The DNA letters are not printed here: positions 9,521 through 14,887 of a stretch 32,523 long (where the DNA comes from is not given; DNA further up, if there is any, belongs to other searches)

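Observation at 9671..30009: Tandem array of four giant, non-repetitive paralogous lipoproteins with no recognisable family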

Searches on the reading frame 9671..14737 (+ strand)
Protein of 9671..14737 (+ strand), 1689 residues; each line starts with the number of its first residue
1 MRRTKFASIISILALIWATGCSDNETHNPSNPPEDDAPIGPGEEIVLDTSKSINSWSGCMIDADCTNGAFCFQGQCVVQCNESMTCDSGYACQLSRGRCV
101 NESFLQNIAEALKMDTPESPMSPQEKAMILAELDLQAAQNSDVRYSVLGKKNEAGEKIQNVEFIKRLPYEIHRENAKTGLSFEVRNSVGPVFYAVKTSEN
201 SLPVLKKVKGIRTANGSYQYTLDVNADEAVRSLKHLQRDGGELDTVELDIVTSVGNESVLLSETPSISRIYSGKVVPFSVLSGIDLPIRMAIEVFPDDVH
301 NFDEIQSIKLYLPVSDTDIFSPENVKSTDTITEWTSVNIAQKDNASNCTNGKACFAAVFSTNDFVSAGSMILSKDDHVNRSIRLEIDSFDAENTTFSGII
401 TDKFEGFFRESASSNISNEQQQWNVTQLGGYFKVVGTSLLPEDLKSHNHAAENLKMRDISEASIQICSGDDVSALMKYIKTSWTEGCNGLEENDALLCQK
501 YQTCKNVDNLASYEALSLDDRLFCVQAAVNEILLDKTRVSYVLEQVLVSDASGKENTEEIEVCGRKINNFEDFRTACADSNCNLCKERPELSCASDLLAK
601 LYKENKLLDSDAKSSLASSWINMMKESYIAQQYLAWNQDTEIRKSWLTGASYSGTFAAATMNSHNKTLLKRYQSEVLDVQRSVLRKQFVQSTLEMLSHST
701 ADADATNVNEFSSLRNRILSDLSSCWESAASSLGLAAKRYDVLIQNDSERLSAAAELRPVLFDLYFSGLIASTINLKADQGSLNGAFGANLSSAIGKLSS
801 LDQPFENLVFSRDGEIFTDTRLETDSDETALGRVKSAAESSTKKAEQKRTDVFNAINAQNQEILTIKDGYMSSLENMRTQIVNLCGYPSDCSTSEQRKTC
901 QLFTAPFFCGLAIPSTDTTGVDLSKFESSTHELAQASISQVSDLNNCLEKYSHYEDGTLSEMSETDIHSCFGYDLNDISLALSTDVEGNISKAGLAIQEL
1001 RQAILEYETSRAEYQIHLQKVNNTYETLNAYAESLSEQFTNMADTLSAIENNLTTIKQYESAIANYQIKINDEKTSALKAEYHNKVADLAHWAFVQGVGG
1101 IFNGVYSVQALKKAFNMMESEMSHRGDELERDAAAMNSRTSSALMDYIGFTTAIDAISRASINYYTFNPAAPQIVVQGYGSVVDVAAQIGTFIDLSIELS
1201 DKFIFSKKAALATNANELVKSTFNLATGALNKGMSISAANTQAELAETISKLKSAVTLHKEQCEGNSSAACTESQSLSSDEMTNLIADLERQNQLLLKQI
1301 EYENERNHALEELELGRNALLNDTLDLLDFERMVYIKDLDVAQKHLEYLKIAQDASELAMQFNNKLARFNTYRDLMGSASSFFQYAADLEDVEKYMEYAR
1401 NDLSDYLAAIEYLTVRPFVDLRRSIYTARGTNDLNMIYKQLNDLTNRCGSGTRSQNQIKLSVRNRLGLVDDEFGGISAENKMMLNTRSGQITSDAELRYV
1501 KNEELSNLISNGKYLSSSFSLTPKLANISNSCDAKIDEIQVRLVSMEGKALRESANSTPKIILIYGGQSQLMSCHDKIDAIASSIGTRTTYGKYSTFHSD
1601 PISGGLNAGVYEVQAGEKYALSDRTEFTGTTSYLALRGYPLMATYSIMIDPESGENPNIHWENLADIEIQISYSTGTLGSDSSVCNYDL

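Call 7: search_protein_families(library=pfam, proteins=[window:9671-14737:+], max_evalue=1)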
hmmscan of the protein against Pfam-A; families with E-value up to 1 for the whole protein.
window:9671-14737:+ (1689 aa): 3 families
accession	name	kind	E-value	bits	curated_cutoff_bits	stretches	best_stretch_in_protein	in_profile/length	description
PF13012.11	MitMem_reg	-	0.043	14.1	26.6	1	1030-1079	19-67/113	Maintenance of mitochondrial structure and function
PF07400.16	IL11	-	0.31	11.1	25.8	0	1276-1360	8-94/170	Interleukin 11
PF03836.20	RasGAP_C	-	0.86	10.1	26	0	998-1070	32-105/137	RasGAP C-terminus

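Call 10: search_protein_families(library=ncbifam, proteins=[window:9671-14737:+], max_evalue=0.1)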
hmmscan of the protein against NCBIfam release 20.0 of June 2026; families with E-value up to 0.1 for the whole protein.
window:9671-14737:+ (1689 aa): 0 families

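Call 11: find_homologous_proteins(query=A1, max_evalue=0.001)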
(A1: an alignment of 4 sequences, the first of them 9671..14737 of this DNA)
Query A1 (4 sequences) (1689 aa, profile of the alignment): 15 proteins with E <= 0.001 among 7401 candidates.
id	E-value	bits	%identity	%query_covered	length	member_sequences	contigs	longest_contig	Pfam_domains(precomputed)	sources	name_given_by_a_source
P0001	0.0e+0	2983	46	100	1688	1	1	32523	-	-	-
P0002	0.0e+0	2931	100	100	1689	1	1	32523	-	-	-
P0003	0.0e+0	2790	43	100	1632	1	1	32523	-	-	-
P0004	0.0e+0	2465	67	100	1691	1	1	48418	-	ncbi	-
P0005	0.0e+0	2465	45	100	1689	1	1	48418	-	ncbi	-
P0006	0.0e+0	2390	42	100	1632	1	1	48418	-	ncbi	-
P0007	0.0e+0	1940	42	65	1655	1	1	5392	-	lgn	-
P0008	0.0e+0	1921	50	24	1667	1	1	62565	-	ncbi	-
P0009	0.0e+0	1795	39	100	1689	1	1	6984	-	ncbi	-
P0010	0.0e+0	1789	47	27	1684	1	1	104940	-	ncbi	-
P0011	0.0e+0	1755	42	28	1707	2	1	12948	-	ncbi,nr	ncbi:MAG: hypothetical protein J6A01_04020 [Proteobacteria bacterium]|nr:hypothetical protein [Pseud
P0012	0.0e+0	1506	37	96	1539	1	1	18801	-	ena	-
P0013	0.0e+0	1500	36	99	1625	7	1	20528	-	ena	-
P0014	8.6e-225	768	30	51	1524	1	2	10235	-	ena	-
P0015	1.2e-79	287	24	55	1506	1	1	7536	-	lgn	-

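Call 12: search_solved_structures(query=A1, max_evalue=1)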
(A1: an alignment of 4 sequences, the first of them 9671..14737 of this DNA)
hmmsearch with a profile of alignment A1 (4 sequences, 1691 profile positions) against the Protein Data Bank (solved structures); distinct sequences matched with E-value up to 1: 1.
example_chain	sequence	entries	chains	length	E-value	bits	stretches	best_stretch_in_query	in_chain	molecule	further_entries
6z0c_A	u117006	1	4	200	0.16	12.6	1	1053-1202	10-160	Maquette-3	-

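Call 14: find_encoding_contigs(protein=P0010, flank=10000, max_places=3)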
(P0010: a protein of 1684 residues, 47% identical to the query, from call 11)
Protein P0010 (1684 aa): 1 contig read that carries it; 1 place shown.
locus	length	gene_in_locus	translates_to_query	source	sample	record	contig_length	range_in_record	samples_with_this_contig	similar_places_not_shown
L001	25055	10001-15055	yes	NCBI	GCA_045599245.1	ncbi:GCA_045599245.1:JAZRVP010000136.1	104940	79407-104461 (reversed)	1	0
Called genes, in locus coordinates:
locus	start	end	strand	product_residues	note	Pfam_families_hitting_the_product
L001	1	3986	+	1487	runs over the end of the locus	?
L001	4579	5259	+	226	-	-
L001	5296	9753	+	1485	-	-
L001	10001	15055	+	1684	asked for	-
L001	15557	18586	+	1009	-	PF04706:Dickkopf_N (faint), PF23416:DUF7107 (weak)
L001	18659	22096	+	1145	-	PF23416:DUF7107 (faint)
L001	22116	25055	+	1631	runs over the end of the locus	-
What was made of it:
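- The related MAG has a fifth copy at another locus (call 14).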

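Call 15: find_encoding_contigs(protein=P0008, flank=10000, max_places=3)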
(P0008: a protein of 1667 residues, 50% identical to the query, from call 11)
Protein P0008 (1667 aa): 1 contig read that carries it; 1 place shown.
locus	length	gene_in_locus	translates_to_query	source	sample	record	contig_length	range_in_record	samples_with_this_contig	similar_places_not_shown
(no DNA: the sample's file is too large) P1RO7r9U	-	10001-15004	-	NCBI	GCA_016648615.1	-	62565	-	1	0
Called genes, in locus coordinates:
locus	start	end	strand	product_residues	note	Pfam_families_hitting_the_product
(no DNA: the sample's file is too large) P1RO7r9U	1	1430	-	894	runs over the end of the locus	-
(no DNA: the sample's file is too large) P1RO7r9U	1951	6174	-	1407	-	-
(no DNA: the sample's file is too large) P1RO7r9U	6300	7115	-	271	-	PF12483:GIDE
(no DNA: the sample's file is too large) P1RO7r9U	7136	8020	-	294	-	-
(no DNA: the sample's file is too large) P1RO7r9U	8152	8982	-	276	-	-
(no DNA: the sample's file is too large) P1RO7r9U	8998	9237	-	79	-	PF08899:DUF1844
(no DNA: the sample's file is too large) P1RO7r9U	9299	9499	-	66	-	-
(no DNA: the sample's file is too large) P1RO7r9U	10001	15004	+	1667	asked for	-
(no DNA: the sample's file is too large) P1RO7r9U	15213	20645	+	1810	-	-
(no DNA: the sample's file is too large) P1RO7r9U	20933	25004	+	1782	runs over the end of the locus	-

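Call 16: find_related_loci(query=A1, collection=genome_contigs, flank=10000)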
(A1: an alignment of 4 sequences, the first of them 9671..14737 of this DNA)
Query A1 (1689 aa) in genome_contigs; peptide patterns used: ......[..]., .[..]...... (x = any residue, [..] = any of these).
74 stretches matched a pattern; 4 encode a relative of the query (tblastn E <= 1e-3); 2 distinct loci.
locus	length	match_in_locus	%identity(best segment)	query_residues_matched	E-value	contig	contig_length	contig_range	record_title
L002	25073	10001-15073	67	1-1689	0e+0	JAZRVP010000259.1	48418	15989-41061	MAG: Myxococcota bacterium isolate T1900044953_TA20190006.MAGScoT_cleanbin_000031 SGB_3738_k141_283070, whole genome sho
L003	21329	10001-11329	47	1235-1689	2e-123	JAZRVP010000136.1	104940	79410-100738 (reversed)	MAG: Myxococcota bacterium isolate T1900044953_TA20190006.MAGScoT_cleanbin_000031 SGB_3738_k141_1880611, whole genome sh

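Call 18: find_encoding_contigs(protein=P0006, flank=10000, max_places=2)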
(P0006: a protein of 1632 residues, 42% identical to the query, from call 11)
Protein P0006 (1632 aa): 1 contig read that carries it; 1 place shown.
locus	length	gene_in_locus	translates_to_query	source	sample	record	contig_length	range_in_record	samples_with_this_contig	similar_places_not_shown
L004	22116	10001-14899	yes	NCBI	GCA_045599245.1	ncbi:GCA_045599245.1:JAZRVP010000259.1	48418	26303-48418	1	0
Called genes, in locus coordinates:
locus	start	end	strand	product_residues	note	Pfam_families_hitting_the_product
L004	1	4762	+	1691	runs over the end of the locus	-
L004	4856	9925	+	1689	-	-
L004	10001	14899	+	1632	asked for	-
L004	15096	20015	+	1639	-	-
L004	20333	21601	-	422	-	-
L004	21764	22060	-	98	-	-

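Call 24: find_encoding_contigs(protein=P0015, flank=10000, max_places=2)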
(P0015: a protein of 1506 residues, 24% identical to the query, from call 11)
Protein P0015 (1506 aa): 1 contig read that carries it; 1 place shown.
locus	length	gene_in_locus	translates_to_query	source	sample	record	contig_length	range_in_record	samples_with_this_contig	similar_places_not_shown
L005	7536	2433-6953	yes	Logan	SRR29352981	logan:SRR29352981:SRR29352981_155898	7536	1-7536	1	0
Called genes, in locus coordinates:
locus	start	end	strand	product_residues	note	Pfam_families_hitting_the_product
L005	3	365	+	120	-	?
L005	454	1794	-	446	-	PF03795:YCII, PF06983:3-dmu-9_3-mt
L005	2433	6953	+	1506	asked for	-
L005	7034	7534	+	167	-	?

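Call 25: find_encoding_contigs(protein=P0014, flank=10000, max_places=2)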
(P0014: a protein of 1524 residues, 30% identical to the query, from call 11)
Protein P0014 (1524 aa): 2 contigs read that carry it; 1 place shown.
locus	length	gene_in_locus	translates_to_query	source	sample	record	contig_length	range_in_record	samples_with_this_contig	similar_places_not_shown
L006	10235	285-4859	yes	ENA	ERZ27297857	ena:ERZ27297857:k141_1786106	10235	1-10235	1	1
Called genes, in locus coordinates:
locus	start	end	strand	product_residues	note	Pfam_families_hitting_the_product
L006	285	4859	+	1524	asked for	-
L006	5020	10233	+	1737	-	PF11617:Cu-binding_MopE (weak)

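Call 26: find_encoding_contigs(protein=P0013, flank=10000, max_places=2)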
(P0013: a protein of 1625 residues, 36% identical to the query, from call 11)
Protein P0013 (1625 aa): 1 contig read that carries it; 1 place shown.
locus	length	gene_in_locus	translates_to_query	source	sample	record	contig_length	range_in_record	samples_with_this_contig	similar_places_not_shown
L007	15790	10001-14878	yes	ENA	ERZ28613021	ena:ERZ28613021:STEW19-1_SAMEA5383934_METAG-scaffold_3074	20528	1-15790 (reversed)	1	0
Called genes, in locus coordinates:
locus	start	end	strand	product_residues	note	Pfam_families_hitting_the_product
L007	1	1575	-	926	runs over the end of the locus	PF04885:Stig1 (weak), PF17517:IgGFc_binding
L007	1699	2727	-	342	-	PF06144:DNA_pol3_delta, PF21694:DNA_pol3_delta_C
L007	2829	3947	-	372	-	PF00154:RecA_N, PF08423:Rad51, PF06745:ATPase (weak), PF27531:MT3502_N (weak), PF21096:RecA_C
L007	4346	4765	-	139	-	PF13442:Cytochrome_CBB3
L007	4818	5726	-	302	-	PF03755:YicC-like_N, PF08340:YicC-like_C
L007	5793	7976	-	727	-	PF13424:TPR_12 (faint), PF13429:TPR_15 (faint), PF20308:TPR-S (faint), PF21033:RMD1-3 (faint), PF23914:TPR_CcmH_CycH (faint), PF00515:TPR_1 (faint), PF07719:TPR_2 (faint), PF13174:TPR_6 (faint), +7 more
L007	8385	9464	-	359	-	PF01207:Dus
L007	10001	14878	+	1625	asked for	-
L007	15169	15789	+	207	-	?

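Call 38: search_protein_families(library=padloc, proteins=[window:9671-14737:+], max_evalue=0.01)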
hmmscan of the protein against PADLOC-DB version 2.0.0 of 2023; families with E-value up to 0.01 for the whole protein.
window:9671-14737:+ (1689 aa): 0 families

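Call 39: search_protein_families(library=phrogs, proteins=[window:9671-14737:+], max_evalue=0.01)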
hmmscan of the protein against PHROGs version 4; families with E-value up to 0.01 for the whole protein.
window:9671-14737:+ (1689 aa): 0 families

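Call 68: search_protein_families(library=pfam, proteins=[L001:5296-9750:+, L001:15557-18583:+, L001:18659-22093:+, L001:22116-25055:+, L006:5020-10230:+, L001:4579-5256:+], max_evalue=0.1)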
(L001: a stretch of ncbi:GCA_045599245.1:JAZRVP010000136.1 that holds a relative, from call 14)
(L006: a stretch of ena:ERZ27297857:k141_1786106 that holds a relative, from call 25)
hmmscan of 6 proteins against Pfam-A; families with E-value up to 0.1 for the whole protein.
L001:5296-9750:+ (1485 aa): 2 families
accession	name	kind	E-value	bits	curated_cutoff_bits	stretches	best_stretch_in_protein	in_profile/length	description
PF11617.13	Cu-binding_MopE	-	0.0009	19.9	27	2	403-423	3-23/30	Putative metal-binding motif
PF17546.7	Defb50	-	0.072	13.5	27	1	490-512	19-41/50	Beta defensin 50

L001:15557-18583:+ (1009 aa): 5 families
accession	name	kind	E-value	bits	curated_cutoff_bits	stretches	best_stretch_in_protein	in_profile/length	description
PF23416.1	DUF7107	-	2.2e-14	54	24.6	4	156-201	1-47/48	Domain of unknown function (DUF7107)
PF04706.18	Dickkopf_N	-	1.4e-05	25.7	25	4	131-174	2-50/51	Dickkopf N-terminal cysteine-rich region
PF01683.23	EB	-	0.0004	20.8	24.3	0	129-149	20-40/52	EB module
PF08088.17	Toxin_19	-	0.0017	18.9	23.2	0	127-152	8-31/40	Conotoxin I-superfamily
PF21164.2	Dumpy_DPY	-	0.013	15.8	27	1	77-96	2-21/24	Dumpy, DPY module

L001:18659-22093:+ (1145 aa): 2 families
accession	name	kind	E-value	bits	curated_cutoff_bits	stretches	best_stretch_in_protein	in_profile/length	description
PF23416.1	DUF7107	-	2.4e-22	79.4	24.6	6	128-173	1-47/48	Domain of unknown function (DUF7107)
PF01683.23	EB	-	0.0033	17.9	24.3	1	56-96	1-40/52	EB module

L001:22116-25055:+ (980 aa): 2 families
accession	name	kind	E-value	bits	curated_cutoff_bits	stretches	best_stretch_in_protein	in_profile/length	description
PF23416.1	DUF7107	-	0.0032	18.2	24.6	3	284-325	1-41/48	Domain of unknown function (DUF7107)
PF21164.2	Dumpy_DPY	-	0.016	15.6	27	1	328-346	4-22/24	Dumpy, DPY module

L006:5020-10230:+ (1737 aa): 1 family
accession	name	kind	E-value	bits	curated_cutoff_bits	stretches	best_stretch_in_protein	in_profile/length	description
PF11617.13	Cu-binding_MopE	-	3.4e-07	30.8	27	1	635-664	1-30/30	Putative metal-binding motif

L001:4579-5256:+ (226 aa): 3 families
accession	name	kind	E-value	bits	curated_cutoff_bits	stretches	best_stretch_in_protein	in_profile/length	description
PF19232.4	DUF5885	-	0.0064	16.4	33.2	2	52-151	10-98/265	Family of unknown function (DUF5885)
PF23416.1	DUF7107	-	0.011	16.5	24.6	2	120-153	13-46/48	Domain of unknown function (DUF7107)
PF01683.23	EB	-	0.093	13.3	24.3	0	164-196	1-34/52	EB module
